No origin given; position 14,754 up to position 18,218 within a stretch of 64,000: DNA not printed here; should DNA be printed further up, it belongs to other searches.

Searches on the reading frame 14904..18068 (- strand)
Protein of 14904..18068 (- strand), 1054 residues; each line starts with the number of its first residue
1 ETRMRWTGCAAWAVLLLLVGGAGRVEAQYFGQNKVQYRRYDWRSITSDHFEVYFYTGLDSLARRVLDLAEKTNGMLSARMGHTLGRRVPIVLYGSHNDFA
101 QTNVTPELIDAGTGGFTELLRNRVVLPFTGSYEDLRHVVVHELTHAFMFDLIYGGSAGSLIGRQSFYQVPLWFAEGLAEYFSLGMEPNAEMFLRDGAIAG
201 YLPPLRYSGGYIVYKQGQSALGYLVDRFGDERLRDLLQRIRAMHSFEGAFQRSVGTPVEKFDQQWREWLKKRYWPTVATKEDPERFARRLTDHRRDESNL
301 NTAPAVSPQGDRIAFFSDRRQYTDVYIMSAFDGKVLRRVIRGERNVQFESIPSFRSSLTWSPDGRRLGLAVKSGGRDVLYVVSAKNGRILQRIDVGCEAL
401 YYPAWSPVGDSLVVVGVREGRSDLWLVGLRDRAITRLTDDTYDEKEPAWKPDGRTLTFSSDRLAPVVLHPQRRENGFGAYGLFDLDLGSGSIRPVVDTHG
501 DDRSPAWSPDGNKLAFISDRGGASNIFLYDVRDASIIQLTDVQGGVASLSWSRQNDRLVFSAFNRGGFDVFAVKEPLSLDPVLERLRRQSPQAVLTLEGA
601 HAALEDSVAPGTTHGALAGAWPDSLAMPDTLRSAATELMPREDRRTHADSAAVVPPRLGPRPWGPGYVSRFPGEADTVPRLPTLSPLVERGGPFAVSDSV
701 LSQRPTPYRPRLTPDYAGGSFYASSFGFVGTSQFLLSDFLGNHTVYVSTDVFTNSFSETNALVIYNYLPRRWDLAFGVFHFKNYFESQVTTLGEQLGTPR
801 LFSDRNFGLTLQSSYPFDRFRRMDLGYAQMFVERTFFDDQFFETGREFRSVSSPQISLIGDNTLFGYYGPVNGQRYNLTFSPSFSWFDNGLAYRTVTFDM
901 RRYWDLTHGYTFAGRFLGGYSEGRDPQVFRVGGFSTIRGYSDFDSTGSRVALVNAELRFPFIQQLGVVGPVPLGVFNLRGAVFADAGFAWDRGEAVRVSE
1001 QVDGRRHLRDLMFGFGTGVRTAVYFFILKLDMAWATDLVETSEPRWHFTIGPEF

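Call 8: search_protein_families(library=pfam, max_evalue=0.01, proteins=[window:14904-18068:-])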
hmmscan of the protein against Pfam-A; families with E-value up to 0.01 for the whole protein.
window:14904-18068:- (1054 aa): 6 families
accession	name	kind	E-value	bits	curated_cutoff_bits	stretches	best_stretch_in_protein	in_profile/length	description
PF07676.18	PD40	-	1.6e-26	92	20.9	3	493-527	2-37/38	WD40-like Beta Propeller Repeat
PF00930.27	DPPIV_N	-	2.7e-11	43.2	22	1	468-541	13-80/354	Dipeptidyl peptidase IV (DPP IV) N-terminal region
PF25174.1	Beta-prop_THOC3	-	2e-09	37.3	305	1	489-573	78-158/272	THOC3 beta-propeller domain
PF13485.12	Peptidase_MA_2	-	1.3e-08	35.4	32.4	1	76-270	9-200/201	Peptidase MA superfamily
PF25460.1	Beta-prop_Aladin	-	8.3e-06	25.6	171.1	1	505-573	116-182/340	Aladin seven-bladed propeller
PF12894.13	ANAPC4_WD40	-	5.1e-05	23.9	22.9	0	506-553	45-90/91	Anaphase-promoting complex subunit 4 WD40 domain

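Call 30: find_related_loci(query=window:14904-18068:-, collection=genome_contigs, flank=10000)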
Query window:14904-18068:- (1054 aa) in genome_contigs; peptide patterns used: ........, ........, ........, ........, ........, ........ (x = any residue, [..] = any of these).
97 stretches matched a pattern; 54 encode a relative of the query (tblastn E <= 1e-3); 53 distinct loci.
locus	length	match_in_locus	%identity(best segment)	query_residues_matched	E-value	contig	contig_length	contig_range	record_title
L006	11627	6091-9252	70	13-1054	0e+0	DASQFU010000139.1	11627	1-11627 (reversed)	MAG TPA_asm: Candidatus Limnocylindria bacterium isolate SMAG_U11788 k141_393429, whole genome shotgun sequence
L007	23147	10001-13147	69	14-1054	0e+0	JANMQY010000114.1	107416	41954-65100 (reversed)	MAG: Candidatus Eisenbacteria bacterium isolate OTE_51_metabat_109 OTE_51_k141_2979218, whole genome shotgun sequence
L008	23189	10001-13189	68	1-1054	0e+0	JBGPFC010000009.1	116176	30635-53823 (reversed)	MAG: Candidatus Eisenbacteria bacterium isolate OBJ_0618_7090110_76 k141_6863606_length_116176_cov_31.8063, whole genome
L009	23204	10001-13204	68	4-1054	0e+0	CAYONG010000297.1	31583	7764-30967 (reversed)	MAG TPA_asm: uncultured bacterium isolate binchicken_co165_111 genome assembly, contig: k141_1898534, whole genome shotg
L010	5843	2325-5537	67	3-1054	0e+0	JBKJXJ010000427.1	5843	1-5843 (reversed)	MAG: Candidatus Eisenbacteria bacterium isolate swi_bin.170 k127_16134164, whole genome shotgun sequence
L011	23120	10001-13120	67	28-1054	0e+0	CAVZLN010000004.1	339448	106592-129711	MAG: Candidatus Eisenbacteria bacterium isolate MFD05942.bin.1.102 genome assembly, contig: contig_71326, whole genome s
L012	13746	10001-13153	66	8-1054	0e+0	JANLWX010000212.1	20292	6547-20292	MAG: Candidatus Eisenbacteria bacterium isolate OTE_20_metabat_201 OTE_20_k141_837310, whole genome shotgun sequence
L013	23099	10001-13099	65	27-1054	0e+0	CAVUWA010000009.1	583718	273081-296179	MAG: Candidatus Eisenbacteria bacterium isolate MFD05684.bin.1.290 genome assembly, contig: contig_69730, whole genome s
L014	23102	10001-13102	66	28-1054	0e+0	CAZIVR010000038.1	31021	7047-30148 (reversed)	MAG TPA_asm: uncultured bacterium isolate SRP287453_co1_107 genome assembly, contig: NODE_2408_length_31021_cov_23.25628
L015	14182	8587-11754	63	5-1054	0e+0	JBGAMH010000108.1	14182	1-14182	MAG: Candidatus Eisenbacteria bacterium isolate MAG_MBR_H10.5 MBRH10-5_opera_contig_13690, whole genome shotgun sequence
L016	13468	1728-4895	63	5-1054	0e+0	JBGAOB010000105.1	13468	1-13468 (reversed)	MAG: Candidatus Eisenbacteria bacterium isolate MAG_AAO_H10.41 AAOH10-41_opera_contig_12622, whole genome shotgun sequen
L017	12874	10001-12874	69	3-954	0e+0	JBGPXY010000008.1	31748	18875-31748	MAG: Candidatus Eisenbacteria bacterium isolate OBJ1_062018_090_26 k141_620633_length_31748_cov_28.4612, whole genome sh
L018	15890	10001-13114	64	24-1054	0e+0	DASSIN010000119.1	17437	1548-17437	MAG TPA_asm: Candidatus Eisenbacteria bacterium isolate SMAG_U1088 k141_1255240, whole genome shotgun sequence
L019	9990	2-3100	62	23-1054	0e+0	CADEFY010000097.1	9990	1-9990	uncultured bacterium isolate Candidatus Eisenbacteria sp. RBC018 genome assembly, contig: MAG018_97, whole genome shotgu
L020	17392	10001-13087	65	28-1054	0e+0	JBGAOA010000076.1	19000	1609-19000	MAG: Candidatus Eisenbacteria bacterium isolate MAG_AAO_H10.72 AAOH10-72_opera_contig_8845, whole genome shotgun sequenc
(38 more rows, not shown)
